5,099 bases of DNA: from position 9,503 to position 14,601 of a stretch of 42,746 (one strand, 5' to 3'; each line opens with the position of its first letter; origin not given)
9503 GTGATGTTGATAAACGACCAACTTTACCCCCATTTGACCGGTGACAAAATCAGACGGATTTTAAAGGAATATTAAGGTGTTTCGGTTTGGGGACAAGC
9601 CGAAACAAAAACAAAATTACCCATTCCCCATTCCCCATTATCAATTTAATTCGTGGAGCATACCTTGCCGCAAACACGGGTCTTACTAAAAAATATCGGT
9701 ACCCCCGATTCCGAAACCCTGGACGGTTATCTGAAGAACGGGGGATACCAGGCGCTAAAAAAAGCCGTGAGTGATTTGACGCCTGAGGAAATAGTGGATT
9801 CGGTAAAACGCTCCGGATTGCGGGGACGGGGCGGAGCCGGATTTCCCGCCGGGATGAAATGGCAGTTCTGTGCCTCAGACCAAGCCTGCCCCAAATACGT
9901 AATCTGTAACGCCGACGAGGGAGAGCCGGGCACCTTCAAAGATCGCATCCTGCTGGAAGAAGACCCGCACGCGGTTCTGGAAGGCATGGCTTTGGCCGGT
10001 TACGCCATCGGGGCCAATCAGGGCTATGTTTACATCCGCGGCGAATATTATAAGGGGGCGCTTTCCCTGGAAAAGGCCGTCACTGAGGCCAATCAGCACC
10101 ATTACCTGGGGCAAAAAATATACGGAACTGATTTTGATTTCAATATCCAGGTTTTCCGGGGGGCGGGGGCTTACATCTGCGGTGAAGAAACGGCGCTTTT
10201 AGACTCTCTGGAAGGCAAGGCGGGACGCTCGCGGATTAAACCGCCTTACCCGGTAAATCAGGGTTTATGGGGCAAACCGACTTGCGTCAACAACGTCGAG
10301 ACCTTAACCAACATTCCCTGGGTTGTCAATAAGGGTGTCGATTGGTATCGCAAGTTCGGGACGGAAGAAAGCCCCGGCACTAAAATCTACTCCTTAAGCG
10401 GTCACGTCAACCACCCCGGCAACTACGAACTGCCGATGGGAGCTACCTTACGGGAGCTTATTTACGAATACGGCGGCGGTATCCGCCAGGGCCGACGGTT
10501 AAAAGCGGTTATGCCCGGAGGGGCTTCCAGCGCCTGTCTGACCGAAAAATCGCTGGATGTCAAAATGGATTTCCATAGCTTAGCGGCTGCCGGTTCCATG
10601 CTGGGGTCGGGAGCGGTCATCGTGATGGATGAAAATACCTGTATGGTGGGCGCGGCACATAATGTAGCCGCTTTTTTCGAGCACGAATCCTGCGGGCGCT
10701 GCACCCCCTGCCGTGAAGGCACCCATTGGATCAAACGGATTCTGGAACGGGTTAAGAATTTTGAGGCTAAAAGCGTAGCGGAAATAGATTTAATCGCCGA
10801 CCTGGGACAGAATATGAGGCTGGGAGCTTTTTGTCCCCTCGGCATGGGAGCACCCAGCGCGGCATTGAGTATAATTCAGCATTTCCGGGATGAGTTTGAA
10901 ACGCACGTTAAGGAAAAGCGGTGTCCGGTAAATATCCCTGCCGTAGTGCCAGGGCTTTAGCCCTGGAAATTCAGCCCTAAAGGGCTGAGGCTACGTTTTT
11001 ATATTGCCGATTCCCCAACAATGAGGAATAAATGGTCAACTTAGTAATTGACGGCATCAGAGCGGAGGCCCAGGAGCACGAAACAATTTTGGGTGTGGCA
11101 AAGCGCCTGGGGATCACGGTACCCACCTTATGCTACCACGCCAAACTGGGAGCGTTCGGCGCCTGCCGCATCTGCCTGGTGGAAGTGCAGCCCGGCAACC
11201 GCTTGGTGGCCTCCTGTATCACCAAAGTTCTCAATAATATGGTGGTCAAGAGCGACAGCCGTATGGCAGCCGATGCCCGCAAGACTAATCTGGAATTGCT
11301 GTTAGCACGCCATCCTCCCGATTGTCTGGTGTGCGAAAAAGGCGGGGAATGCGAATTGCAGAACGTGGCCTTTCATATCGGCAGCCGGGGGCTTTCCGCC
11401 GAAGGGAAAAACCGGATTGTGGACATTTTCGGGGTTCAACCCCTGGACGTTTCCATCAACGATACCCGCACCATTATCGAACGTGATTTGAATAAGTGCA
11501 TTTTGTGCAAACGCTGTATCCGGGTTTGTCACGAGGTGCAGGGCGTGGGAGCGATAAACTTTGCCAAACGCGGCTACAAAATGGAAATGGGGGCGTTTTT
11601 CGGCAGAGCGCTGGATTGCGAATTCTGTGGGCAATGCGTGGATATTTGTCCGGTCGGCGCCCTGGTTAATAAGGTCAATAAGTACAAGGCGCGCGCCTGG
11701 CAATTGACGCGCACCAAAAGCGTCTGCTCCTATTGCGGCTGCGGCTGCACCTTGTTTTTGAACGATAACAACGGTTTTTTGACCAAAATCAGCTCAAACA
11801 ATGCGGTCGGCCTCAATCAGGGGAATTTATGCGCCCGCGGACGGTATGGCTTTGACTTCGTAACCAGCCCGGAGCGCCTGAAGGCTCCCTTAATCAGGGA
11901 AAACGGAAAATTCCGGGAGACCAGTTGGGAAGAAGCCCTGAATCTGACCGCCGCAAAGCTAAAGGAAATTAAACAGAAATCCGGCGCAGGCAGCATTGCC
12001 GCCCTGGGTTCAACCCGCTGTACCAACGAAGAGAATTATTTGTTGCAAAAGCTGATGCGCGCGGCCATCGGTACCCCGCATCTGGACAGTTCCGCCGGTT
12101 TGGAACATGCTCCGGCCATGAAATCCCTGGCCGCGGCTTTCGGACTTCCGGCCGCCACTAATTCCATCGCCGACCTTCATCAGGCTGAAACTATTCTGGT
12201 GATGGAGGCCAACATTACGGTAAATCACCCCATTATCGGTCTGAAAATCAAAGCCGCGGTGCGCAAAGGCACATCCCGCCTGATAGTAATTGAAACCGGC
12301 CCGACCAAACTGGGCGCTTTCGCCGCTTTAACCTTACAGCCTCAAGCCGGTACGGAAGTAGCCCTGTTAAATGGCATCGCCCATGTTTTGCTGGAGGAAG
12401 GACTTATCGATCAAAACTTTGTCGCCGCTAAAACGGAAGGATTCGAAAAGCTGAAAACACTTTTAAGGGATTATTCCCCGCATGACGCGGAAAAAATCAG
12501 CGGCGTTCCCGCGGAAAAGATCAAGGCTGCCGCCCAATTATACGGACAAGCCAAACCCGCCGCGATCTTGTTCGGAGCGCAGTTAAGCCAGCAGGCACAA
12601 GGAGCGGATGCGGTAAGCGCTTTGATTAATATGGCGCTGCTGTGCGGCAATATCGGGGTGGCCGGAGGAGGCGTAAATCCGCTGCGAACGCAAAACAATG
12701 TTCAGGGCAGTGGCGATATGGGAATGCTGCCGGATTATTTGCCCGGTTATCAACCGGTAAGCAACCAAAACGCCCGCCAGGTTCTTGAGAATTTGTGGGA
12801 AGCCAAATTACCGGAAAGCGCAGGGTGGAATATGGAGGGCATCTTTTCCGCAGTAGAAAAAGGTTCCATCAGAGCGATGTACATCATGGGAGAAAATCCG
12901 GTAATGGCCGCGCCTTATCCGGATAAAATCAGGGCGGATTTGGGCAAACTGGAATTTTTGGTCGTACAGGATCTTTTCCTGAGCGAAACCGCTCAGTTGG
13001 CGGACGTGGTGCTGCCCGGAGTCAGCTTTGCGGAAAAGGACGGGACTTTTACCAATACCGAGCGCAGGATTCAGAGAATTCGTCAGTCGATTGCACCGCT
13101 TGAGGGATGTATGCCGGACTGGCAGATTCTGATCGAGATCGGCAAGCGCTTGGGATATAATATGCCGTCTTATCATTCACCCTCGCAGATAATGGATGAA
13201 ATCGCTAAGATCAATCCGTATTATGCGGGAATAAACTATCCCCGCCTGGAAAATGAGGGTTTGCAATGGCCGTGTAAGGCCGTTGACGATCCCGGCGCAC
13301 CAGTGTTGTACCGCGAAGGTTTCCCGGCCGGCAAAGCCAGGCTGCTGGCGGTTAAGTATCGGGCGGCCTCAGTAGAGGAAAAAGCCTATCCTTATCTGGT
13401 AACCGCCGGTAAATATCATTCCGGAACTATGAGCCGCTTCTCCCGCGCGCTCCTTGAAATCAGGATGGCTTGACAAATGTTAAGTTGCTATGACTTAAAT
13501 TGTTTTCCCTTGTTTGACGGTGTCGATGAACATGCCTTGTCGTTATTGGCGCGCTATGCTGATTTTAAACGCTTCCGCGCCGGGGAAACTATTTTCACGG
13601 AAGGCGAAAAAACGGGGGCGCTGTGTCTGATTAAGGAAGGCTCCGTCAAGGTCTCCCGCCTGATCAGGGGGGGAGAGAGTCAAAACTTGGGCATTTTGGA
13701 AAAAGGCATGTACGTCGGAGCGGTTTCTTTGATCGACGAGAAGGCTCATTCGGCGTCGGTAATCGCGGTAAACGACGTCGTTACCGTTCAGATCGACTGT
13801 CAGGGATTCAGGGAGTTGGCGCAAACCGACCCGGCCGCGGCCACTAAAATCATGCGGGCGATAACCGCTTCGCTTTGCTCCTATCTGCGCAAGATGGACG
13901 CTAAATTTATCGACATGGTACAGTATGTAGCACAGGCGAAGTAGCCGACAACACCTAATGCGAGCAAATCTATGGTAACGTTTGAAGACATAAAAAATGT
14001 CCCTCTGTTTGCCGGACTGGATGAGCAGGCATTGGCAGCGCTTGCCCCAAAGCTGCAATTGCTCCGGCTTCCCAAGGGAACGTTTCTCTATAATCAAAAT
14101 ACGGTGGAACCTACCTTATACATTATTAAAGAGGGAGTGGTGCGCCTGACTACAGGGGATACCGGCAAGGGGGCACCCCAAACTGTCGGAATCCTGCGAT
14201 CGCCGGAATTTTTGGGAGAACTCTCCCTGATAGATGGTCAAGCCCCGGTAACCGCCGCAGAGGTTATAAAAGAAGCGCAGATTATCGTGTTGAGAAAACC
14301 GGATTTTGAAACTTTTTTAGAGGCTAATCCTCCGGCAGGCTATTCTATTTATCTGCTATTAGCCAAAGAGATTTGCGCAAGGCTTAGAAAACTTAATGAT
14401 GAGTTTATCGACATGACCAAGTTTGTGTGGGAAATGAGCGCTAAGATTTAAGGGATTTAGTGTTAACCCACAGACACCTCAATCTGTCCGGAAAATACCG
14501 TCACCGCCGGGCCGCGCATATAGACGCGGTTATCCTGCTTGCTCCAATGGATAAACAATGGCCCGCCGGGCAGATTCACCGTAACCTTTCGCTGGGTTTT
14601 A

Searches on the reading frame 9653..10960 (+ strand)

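Call 33: search_protein_families(library=pfam, max_evalue=0.00001, proteins=[window:9653-10960:+])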
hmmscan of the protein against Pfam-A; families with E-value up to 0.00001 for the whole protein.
window:9653-10960:+ (435 aa): 4 families
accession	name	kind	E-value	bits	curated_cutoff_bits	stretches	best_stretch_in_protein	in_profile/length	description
PF01512.22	Complex1_51K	-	7e-49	166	31.2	1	51-222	1-149/150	Nuo51 FMN-binding domain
PF10589.14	NADH_4Fe-4S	-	2.3e-27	95.1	23.5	1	334-418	2-85/85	NADH-ubiquinone oxidoreductase-F iron-sulfur binding region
PF10531.15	SLBB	-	4e-11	43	27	1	247-290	3-49/55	SLBB domain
PF22461.2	SLBB_2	-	3.7e-10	40.2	27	1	246-308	3-66/79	SLBB domain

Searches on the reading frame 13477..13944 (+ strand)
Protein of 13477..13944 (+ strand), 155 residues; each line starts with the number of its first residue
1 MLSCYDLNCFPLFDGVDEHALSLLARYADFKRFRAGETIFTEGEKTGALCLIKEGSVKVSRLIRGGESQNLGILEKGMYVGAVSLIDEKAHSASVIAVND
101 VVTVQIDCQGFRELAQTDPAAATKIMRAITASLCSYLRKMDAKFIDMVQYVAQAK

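Call 33: search_protein_families(library=pfam, max_evalue=0.00001, proteins=[window:13477-13944:+])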
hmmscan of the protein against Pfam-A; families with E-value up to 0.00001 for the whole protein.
window:13477-13944:+ (155 aa): 1 family
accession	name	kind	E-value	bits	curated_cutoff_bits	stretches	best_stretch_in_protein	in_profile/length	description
PF00027.35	cNMP_binding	-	2e-19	69.8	27.5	1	31-118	2-89/89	Cyclic nucleotide-binding domain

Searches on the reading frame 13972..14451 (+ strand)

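Call 33: search_protein_families(library=pfam, max_evalue=0.00001, proteins=[window:13972-14451:+])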
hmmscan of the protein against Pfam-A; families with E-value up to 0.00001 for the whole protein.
window:13972-14451:+ (159 aa): 1 family
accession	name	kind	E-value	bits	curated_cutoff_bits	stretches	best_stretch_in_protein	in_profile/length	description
PF00027.35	cNMP_binding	-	3.2e-13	49.9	27.5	1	32-119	3-89/89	Cyclic nucleotide-binding domain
